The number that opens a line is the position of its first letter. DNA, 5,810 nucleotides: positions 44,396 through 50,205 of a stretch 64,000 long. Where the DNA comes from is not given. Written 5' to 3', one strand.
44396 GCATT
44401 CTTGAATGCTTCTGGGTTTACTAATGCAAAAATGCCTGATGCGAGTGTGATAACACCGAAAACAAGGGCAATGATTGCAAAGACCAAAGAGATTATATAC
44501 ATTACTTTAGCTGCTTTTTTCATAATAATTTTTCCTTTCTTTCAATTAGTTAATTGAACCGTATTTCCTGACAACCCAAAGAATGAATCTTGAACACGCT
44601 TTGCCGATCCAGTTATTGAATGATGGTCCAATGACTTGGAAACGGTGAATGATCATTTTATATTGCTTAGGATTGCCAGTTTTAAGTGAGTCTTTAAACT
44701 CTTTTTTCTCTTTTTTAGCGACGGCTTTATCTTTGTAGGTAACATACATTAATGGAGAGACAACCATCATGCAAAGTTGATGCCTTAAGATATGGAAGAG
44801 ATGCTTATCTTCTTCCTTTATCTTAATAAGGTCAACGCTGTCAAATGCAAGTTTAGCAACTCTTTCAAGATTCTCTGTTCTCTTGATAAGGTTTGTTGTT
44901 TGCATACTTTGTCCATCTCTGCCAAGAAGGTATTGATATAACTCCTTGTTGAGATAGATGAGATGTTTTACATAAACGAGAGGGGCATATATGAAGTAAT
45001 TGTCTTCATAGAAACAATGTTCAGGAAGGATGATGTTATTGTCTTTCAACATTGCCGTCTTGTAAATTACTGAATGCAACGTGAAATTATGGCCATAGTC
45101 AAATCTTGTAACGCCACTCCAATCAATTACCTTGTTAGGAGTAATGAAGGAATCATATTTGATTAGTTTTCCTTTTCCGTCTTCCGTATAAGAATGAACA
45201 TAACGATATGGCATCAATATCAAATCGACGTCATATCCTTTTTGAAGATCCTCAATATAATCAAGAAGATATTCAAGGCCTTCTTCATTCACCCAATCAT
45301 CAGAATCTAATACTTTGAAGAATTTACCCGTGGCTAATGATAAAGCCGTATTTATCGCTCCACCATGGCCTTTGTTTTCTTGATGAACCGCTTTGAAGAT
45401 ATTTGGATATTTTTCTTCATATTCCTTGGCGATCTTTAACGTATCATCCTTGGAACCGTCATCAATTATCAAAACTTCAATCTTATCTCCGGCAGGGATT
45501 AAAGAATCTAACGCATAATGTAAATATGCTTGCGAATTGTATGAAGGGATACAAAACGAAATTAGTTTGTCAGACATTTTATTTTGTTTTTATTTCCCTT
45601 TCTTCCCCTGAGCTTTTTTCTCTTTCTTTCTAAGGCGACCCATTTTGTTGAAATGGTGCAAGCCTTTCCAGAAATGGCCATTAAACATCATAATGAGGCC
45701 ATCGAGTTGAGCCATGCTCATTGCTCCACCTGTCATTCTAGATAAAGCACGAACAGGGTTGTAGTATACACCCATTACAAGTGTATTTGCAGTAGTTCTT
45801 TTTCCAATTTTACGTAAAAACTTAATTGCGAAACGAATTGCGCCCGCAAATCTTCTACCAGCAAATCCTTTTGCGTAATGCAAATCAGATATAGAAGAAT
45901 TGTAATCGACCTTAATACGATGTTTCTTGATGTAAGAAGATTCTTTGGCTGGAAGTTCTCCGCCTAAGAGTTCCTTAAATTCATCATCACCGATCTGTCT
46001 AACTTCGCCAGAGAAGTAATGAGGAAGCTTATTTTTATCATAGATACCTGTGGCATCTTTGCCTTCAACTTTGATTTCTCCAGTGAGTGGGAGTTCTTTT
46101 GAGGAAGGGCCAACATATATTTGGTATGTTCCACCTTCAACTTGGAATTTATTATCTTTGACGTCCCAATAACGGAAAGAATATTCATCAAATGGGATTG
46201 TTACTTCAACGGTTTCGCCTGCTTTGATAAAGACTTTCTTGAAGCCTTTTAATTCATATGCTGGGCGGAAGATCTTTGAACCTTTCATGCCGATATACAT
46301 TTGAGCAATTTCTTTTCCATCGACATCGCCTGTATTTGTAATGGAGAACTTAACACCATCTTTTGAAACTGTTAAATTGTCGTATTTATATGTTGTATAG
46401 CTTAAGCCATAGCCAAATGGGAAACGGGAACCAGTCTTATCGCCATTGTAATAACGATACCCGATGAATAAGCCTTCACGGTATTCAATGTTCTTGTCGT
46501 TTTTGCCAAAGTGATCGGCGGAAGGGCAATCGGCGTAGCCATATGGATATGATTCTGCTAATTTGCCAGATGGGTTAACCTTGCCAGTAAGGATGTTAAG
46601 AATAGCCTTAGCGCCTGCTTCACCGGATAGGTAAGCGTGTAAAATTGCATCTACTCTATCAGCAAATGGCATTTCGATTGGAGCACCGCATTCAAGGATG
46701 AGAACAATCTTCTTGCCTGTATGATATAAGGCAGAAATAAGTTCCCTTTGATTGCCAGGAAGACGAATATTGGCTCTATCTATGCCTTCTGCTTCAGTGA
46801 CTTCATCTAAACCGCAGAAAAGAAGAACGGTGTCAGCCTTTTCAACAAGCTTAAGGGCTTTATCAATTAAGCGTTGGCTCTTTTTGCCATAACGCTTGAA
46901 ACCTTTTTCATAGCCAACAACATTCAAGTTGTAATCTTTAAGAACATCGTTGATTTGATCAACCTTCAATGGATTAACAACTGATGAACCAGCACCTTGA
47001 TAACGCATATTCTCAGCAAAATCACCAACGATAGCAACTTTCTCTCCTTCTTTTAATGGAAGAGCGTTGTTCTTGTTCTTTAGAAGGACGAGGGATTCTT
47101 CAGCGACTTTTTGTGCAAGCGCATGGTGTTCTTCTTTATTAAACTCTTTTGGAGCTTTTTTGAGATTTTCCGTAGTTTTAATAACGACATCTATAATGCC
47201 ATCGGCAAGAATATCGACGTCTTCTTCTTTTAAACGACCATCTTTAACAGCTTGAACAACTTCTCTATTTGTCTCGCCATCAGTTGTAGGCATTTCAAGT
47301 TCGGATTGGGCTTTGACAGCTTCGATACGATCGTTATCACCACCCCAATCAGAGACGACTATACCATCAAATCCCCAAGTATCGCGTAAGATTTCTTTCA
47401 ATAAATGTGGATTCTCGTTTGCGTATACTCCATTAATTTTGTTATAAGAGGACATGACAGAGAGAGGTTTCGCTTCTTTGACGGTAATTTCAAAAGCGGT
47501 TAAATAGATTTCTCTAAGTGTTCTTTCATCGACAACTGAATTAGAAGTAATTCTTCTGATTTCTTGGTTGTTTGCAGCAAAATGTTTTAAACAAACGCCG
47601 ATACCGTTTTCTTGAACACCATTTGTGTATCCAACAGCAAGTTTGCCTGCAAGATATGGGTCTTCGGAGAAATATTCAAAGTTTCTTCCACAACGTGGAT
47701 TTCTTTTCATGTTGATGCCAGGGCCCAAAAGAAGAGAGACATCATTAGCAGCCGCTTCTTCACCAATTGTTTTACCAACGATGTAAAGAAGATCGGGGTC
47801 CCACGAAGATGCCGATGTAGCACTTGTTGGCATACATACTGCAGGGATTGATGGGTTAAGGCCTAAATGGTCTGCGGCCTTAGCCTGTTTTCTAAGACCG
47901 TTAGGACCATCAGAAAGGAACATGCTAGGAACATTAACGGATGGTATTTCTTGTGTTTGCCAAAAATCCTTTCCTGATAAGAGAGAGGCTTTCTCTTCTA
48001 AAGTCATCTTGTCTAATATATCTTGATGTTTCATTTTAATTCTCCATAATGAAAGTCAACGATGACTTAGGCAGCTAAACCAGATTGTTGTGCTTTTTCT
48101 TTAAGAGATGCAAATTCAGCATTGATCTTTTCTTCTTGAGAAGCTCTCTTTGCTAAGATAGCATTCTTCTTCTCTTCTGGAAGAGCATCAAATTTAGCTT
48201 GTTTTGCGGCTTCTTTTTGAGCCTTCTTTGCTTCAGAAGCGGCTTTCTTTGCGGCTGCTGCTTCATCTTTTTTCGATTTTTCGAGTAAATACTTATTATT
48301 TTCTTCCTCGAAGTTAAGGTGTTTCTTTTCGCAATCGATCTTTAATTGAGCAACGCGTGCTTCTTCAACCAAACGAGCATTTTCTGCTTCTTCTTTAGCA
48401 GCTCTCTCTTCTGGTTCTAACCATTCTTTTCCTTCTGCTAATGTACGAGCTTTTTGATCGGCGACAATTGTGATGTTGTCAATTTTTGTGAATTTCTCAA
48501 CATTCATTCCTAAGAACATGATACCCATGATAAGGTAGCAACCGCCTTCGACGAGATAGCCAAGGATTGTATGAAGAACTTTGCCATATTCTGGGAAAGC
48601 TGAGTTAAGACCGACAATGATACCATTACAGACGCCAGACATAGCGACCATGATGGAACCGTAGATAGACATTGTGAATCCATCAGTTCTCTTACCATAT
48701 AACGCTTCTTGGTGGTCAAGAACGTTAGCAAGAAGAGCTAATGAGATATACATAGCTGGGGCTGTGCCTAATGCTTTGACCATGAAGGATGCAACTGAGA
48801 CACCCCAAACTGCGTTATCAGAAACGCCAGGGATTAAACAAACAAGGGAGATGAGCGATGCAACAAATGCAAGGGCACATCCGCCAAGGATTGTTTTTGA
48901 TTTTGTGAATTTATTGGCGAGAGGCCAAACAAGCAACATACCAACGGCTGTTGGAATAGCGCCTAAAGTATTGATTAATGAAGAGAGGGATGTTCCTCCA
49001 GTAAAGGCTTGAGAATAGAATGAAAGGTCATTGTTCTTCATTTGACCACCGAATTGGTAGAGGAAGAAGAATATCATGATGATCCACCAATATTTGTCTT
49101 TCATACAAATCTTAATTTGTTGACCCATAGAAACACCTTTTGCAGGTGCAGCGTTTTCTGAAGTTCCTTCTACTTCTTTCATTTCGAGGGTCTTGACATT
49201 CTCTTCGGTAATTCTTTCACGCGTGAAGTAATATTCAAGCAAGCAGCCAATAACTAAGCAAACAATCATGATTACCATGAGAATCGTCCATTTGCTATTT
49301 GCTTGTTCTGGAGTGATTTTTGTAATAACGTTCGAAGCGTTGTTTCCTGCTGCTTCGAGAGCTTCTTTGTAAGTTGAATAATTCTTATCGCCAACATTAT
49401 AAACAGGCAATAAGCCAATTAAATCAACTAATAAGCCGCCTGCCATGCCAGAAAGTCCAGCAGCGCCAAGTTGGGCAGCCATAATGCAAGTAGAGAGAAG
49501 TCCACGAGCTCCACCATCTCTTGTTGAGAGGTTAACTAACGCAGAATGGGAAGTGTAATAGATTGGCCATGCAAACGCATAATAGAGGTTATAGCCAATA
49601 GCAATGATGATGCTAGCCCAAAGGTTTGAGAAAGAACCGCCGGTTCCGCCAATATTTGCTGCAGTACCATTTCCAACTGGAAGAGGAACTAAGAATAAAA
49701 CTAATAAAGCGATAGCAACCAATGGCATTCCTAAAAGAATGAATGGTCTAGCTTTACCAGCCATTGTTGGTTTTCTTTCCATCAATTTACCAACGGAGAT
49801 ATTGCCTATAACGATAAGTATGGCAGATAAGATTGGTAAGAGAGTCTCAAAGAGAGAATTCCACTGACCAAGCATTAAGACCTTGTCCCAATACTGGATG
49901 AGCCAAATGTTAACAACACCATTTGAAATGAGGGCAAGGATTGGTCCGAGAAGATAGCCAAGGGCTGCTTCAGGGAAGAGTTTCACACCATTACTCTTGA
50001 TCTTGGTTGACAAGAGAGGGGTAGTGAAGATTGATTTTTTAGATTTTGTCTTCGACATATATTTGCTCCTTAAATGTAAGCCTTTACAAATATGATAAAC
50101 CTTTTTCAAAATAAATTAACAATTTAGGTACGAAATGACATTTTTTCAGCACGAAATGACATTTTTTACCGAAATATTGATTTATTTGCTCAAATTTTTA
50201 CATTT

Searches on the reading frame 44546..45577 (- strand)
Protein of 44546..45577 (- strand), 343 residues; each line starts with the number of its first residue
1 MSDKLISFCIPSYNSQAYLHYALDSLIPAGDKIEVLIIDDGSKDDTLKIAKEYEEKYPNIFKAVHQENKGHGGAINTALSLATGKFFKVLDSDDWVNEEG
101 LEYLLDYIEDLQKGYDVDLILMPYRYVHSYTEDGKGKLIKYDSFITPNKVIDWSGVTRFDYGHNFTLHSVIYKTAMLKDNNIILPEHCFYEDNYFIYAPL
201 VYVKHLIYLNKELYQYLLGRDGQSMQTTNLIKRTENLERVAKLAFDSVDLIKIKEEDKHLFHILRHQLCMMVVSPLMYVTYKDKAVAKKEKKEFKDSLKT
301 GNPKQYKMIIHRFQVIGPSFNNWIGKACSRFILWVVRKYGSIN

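Call 40: search_protein_families(library=pfam, proteins=[window:44546-45577:-])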
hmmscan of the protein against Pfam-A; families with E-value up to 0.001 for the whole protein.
window:44546-45577:- (343 aa): 3 families
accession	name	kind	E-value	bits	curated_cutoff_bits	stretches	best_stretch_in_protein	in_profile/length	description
PF00535.33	Glycos_transf_2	-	9.7e-31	107.4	23.3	1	7-119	1-114/168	Glycosyl transferase family 2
PF13641.12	Glyco_tranf_2_3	-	2.6e-08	34.6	27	1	6-110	3-113/230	Glycosyltransferase like family 2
PF10111.15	Glyco_tranf_2_2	-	9.9e-06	25.7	27.3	1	31-130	28-130/276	Glycosyltransferase like family 2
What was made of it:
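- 44546..45577 (-): GT2 glycosyltransferase, third gene of the operon. Pfam PF00535 (call 40).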

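Call 76: search_protein_families(library=ncbifam, proteins=[window:44546-45577:-], max_evalue=0.00001)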
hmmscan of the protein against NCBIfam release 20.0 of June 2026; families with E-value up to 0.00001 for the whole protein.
window:44546-45577:- (343 aa): 14 families
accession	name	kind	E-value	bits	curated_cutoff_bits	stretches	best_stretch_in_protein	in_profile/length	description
NF007482.0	PRK10073.1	equivalog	2.7e-21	76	423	1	4-227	6-226/334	glycosyltransferase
NF047683.1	TeichurnBiosyTuaG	equivalog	2.4e-16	60.1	400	1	3-114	5-117/252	teichuronic acid biosynthesis protein TuaG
TIGR03937.1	PgaC_IcaA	equivalog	5e-15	55.4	422.3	1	4-110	45-152/407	poly-beta-1,6-N-acetyl-D-glucosamine synthase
NF050050.1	ProtGlycPglI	equivalog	1.5e-10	40.9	500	1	6-116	4-113/306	GalNAc(5)-diNAcBac-PP-undecaprenol beta-1,3-glucosyltransferase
NF053739.1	GlytfEpsEBac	equivalog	1.7e-10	40.3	450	1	7-116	4-114/265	glycosyltransferase EpsE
TIGR04283.1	glyco_like_mftF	equivalog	3.5e-10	39.9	182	1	6-108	1-97/221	TIGR04283 family arsenosugar biosynthesis glycosyltransferase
NF041875.1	EPS_EpsD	equivalog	5.6e-10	39.1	370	1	7-101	2-97/325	exopolysaccharide biosynthesis glycosyltransferase EpsD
TIGR03111.1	glyc2_xrt_Gpos1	hypoth_equivalog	4.1e-09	35.8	363.95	1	6-107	51-155/439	TIGR03111 family XrtG-associated glycosyltransferase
NF038302.1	EPS_HpsE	equivalog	3.1e-08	33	300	1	7-98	4-101/307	hormogonium polysaccharide biosynthesis glycosyltransferase HpsE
TIGR03965.1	mycofact_glyco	equivalog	3.5e-07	29.5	280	1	6-106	76-177/467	mycofactocin biosynthesis glycosyltransferase MftF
NF007986.1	PRK10714.1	equivalog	2.9e-06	26.5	529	1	5-117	7-121/316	undecaprenyl-phosphate 4-deoxy-4-formamido-L-arabinose transferase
NF047588.1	GlcsyltransPgfSStrep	equivalog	3.8e-06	26.3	500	1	30-117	32-116/308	glycosyltransferase PgfS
NF041391.1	DPhHxTase_Halo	equivalog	3.8e-06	26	375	1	12-117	3-99/213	dolichyl-phosphate hexose transferase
TIGR04182.1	glyco_TIGR04182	equivalog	5.1e-06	26.1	325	1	9-108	5-97/293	S-layer glycoprotein N-glycosyltransferase AglJ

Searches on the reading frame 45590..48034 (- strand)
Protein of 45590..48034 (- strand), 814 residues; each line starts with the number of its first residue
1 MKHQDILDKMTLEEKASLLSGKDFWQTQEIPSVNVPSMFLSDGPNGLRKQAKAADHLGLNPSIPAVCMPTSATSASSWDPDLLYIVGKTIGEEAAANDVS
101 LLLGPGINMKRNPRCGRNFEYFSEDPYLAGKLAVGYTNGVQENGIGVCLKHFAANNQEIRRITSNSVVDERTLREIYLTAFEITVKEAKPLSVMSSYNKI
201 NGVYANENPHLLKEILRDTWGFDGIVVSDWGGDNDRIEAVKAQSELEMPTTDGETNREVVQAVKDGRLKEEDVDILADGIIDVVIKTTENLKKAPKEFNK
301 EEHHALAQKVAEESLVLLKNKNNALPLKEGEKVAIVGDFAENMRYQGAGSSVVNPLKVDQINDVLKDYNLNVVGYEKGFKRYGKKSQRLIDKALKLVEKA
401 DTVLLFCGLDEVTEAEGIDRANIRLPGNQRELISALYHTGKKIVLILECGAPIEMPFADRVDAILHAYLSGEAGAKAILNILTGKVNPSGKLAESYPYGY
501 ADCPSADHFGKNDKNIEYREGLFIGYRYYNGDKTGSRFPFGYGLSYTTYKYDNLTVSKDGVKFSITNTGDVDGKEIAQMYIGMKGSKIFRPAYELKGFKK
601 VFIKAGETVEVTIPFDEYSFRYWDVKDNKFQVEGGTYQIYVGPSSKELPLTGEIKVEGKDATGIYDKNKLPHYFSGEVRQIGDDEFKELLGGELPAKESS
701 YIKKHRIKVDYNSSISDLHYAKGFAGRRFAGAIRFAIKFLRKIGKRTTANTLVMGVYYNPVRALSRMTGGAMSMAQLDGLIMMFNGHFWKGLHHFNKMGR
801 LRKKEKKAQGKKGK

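Call 76: search_protein_families(library=ncbifam, proteins=[window:45590-48034:-], max_evalue=0.00001)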
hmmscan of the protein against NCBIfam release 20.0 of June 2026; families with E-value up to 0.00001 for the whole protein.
window:45590-48034:- (814 aa): 8 families
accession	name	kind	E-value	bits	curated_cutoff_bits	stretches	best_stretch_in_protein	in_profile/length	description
NF041610.1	alph_arabinopyran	equivalog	2.9e-217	723.4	1300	1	9-662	2-659/738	exo-alpha-(1->6)-L-arabinopyranosidase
NF052330.1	BetGlucosiCelf0468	equivalog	1.8e-125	420.1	1300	2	6-367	2-373/817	beta-d-glucosidase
NF041776.1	xylosidase_Xyl3A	equivalog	1.9e-90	304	1250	2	397-647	583-838/846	xylan 1,4-beta-xylosidase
NF011678.0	PRK15098.1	equivalog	1e-84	285.4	666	2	370-647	474-756/765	beta-glucosidase BglX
NF041579.1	betaxyl_Flavo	equivalog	7.4e-83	278.9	1350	2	289-650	339-708/716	beta-xylosidase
NF052329.1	XyloArabinsidase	equivalog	8.1e-83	278.8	1050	1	65-658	108-733/750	beta-xylosidase/alpha-l-arabinosidase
NF052331.1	Bet13-16Glucosase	equivalog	1.4e-62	211.9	1330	2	65-346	93-405/750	exo-beta-d-1,3/1,6-glucosidase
NF003740.0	PRK05337.1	equivalog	4.6e-08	32.6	207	1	86-229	103-250/340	beta-N-acetylhexosaminidase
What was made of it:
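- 45590..48034 (-): GH3 glycosidase, second gene of the operon. NCBIfam GH3 families match the window protein directly (call 76).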

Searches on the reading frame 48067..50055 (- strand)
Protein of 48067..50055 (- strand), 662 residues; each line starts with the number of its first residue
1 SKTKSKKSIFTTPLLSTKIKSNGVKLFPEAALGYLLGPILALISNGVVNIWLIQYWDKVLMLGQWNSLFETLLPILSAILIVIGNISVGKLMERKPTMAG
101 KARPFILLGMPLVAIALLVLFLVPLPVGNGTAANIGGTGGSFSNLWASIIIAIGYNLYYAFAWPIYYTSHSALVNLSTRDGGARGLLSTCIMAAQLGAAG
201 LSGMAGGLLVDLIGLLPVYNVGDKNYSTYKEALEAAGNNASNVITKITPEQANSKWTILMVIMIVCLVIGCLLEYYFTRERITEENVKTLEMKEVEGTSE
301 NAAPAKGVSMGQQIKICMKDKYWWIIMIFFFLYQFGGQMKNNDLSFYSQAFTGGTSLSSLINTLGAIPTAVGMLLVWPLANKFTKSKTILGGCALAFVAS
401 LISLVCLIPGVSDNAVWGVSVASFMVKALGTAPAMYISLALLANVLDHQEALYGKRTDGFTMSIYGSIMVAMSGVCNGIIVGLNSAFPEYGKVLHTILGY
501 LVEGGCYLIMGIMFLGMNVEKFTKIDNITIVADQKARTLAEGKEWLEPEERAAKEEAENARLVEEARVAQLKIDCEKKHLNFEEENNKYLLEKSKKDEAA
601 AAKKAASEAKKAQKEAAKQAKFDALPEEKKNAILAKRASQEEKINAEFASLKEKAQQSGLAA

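Call 7: search_protein_families(library=pfam, proteins=[window:48067-50055:-])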
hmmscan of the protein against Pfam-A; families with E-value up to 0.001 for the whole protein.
window:48067-50055:- (662 aa): 1 family
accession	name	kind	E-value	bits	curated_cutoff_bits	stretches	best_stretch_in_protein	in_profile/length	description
PF13347.12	MFS_2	-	2.8e-33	115.6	27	1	33-490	1-386/427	MFS/sugar transport protein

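Call 76: search_protein_families(library=ncbifam, proteins=[window:48067-50055:-], max_evalue=0.00001)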
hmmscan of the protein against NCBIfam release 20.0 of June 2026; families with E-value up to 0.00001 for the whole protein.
window:48067-50055:- (662 aa): 2 families
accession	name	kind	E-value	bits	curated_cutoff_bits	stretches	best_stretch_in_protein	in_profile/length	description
TIGR00792.1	gph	subfamily_domain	3.6e-16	58.9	231.35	1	33-483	3-380/437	glycoside-pentoside-hexuronide (GPH):cation symporter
NF007237.0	PRK09669.1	subfamily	1.3e-07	30.7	610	1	306-490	214-395/461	putative symporter YagG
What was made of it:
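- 48067..50058 (-): MFS_2 / GPH-family glycoside transporter, first gene of the minus-strand operon. Pfam PF13347 (call 7); TIGR00792 gph (call 76).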
